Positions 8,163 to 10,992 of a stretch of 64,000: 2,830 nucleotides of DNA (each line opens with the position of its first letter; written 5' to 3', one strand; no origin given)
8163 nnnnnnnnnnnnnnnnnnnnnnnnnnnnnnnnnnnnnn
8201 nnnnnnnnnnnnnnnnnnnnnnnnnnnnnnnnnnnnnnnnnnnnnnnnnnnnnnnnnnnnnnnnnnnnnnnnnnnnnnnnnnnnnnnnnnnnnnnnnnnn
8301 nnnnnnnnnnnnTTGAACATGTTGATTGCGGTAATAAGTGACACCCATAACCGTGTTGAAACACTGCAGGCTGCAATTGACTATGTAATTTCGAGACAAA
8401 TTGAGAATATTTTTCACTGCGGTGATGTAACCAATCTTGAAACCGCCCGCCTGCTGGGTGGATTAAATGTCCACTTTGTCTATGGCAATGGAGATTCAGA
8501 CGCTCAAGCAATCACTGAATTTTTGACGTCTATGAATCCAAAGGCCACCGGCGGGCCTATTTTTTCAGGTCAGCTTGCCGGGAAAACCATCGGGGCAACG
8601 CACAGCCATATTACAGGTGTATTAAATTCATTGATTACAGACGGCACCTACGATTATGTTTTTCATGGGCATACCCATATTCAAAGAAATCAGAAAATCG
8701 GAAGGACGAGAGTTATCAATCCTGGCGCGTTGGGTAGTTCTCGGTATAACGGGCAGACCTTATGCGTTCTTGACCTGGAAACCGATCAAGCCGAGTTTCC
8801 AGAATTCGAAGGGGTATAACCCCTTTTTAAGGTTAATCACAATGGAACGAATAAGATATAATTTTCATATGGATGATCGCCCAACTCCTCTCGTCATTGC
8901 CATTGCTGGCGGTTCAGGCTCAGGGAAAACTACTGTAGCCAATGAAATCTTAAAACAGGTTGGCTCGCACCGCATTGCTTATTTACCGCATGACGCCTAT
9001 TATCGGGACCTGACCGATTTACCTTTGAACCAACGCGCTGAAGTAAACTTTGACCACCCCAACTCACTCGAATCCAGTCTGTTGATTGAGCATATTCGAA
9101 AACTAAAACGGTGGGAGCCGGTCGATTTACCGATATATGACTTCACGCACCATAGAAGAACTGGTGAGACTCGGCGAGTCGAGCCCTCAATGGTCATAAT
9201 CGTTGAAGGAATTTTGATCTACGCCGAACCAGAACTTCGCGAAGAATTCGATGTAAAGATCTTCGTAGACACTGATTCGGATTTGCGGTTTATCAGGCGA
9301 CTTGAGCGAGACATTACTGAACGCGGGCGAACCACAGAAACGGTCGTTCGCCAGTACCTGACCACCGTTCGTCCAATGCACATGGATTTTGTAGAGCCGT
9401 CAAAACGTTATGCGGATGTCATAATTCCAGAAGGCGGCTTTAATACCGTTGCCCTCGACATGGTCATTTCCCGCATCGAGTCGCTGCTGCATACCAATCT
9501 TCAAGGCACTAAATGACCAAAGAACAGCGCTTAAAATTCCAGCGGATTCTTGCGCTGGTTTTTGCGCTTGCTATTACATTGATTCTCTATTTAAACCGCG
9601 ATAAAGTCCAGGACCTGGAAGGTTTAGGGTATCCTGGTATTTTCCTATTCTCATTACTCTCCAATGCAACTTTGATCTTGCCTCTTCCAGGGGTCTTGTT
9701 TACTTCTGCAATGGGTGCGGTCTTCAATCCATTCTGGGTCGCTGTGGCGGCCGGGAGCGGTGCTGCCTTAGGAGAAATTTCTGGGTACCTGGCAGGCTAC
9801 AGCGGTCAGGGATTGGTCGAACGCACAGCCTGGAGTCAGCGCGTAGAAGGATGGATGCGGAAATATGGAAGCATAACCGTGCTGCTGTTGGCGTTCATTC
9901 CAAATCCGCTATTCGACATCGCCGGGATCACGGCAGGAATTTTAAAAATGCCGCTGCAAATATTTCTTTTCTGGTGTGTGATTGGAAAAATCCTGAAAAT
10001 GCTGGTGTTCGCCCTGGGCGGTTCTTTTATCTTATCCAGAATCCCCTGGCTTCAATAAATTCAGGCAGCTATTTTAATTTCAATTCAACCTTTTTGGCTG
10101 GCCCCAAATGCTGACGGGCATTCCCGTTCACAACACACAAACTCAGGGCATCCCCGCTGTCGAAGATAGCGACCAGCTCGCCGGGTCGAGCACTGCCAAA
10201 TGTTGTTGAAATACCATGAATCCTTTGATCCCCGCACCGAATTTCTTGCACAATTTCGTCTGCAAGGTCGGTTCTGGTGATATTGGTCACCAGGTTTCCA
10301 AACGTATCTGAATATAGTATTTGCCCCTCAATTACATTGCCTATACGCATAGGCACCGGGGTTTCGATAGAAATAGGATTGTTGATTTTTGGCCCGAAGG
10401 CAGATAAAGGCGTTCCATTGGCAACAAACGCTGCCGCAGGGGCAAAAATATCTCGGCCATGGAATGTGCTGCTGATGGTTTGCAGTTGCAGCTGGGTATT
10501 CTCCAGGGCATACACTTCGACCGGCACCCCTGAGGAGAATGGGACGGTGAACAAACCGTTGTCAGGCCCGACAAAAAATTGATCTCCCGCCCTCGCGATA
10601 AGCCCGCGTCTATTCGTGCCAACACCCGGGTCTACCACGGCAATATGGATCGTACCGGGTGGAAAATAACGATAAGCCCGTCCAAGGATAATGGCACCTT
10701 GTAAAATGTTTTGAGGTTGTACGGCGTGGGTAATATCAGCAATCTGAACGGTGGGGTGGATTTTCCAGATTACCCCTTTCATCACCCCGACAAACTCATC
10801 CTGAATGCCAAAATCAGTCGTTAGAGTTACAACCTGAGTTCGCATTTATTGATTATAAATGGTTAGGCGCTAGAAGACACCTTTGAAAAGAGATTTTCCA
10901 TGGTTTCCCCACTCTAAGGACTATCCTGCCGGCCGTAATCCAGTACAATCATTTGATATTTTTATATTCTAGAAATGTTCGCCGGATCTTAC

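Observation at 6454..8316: Long RSH with intact (p)ppGpp hydrolase, eroded synthetase and no zinc finger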

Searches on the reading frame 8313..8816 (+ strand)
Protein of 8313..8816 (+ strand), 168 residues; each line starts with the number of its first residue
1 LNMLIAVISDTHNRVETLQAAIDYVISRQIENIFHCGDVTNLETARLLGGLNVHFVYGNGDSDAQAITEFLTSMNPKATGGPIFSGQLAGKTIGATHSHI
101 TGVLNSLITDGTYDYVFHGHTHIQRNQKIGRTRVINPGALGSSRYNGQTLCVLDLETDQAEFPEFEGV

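Call 53: search_protein_families(library=pfam, proteins=[window:8313-8816:+], max_evalue=0.001)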
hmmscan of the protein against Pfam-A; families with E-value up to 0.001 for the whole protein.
window:8313-8816:+ (168 aa): 3 families
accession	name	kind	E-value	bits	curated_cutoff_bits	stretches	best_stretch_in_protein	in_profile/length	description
PF12850.12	Metallophos_2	-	9.3e-28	97.6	27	1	3-157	1-153/154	Calcineurin-like phosphoesterase superfamily domain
PF00149.33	Metallophos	-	2.2e-06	28.7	21.5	1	3-61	1-71/191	Calcineurin-like phosphoesterase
PF14582.11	Metallophos_3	-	2.3e-05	24.3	28.2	1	97-146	195-245/259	Metallophosphoesterase, calcineurin superfamily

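Call 80: search_protein_families(library=ncbifam, proteins=[window:8319-8816:+], max_evalue=0.00001)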
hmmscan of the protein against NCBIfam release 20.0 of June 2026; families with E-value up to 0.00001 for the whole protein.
window:8319-8816:+ (166 aa): 2 families
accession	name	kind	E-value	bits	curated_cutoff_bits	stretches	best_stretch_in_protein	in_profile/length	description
TIGR00040.1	yfcE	subfamily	1.7e-17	63.9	56.25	1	1-158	1-155/158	YfcE family phosphodiesterase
NF006988.0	PRK09453.1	equivalog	3.9e-13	49.6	117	1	51-155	66-162/183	phosphodiesterase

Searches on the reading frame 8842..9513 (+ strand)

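Call 53: search_protein_families(library=pfam, proteins=[window:8842-9513:+], max_evalue=0.001)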
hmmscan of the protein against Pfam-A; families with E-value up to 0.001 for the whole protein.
window:8842-9513:+ (224 aa): 5 families
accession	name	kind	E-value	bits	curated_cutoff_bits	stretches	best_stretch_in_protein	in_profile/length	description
PF00485.24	PRK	-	4.7e-41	141.2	22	1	18-203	1-195/196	Phosphoribulokinase / Uridine kinase family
PF13238.12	AAA_18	-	4.7e-06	27.5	29.4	1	19-163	1-118/128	AAA domain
PF02224.24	Cytidylate_kin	-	1.3e-05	25.5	26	0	19-67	1-46/211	Cytidylate kinase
PF06414.18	Zeta_toxin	-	0.00015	21.7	22.3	1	11-42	11-42/199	Zeta toxin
PF13191.12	AAA_16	-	0.00036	21.5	32.6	1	9-52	17-60/167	AAA ATPase domain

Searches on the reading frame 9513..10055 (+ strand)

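Call 53: search_protein_families(library=pfam, proteins=[window:9513-10055:+], max_evalue=0.001)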
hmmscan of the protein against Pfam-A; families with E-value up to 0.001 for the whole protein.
window:9513-10055:+ (181 aa): 1 family
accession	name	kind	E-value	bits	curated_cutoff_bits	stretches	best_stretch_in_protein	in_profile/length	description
PF09335.16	VTT_dom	-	1.2e-18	68.2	33.9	1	58-171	1-122/123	VTT domain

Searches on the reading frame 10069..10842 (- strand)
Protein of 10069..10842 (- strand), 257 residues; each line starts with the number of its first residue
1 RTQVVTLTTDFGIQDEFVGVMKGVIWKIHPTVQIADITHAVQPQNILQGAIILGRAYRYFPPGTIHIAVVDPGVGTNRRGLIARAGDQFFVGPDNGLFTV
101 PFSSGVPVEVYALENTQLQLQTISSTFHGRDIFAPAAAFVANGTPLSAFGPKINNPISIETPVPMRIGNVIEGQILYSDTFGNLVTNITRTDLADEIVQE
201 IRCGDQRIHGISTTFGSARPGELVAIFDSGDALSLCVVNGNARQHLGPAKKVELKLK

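Call 53: search_protein_families(library=pfam, proteins=[window:10069-10842:-], max_evalue=0.001)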
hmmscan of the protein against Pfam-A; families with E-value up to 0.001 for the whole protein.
window:10069-10842:- (257 aa): 2 families
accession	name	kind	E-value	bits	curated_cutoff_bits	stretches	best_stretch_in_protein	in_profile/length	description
PF01887.21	SAM_HAT_N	-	1.6e-56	190.6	26.3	1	5-150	1-145/145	SAM hydroxide adenosyltransferase N-terminal domain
PF20257.3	SAM_HAT_C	-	9.9e-17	61.5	25.5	1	173-247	1-76/84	SAM hydroxide adenosyltransferase C-terminal domain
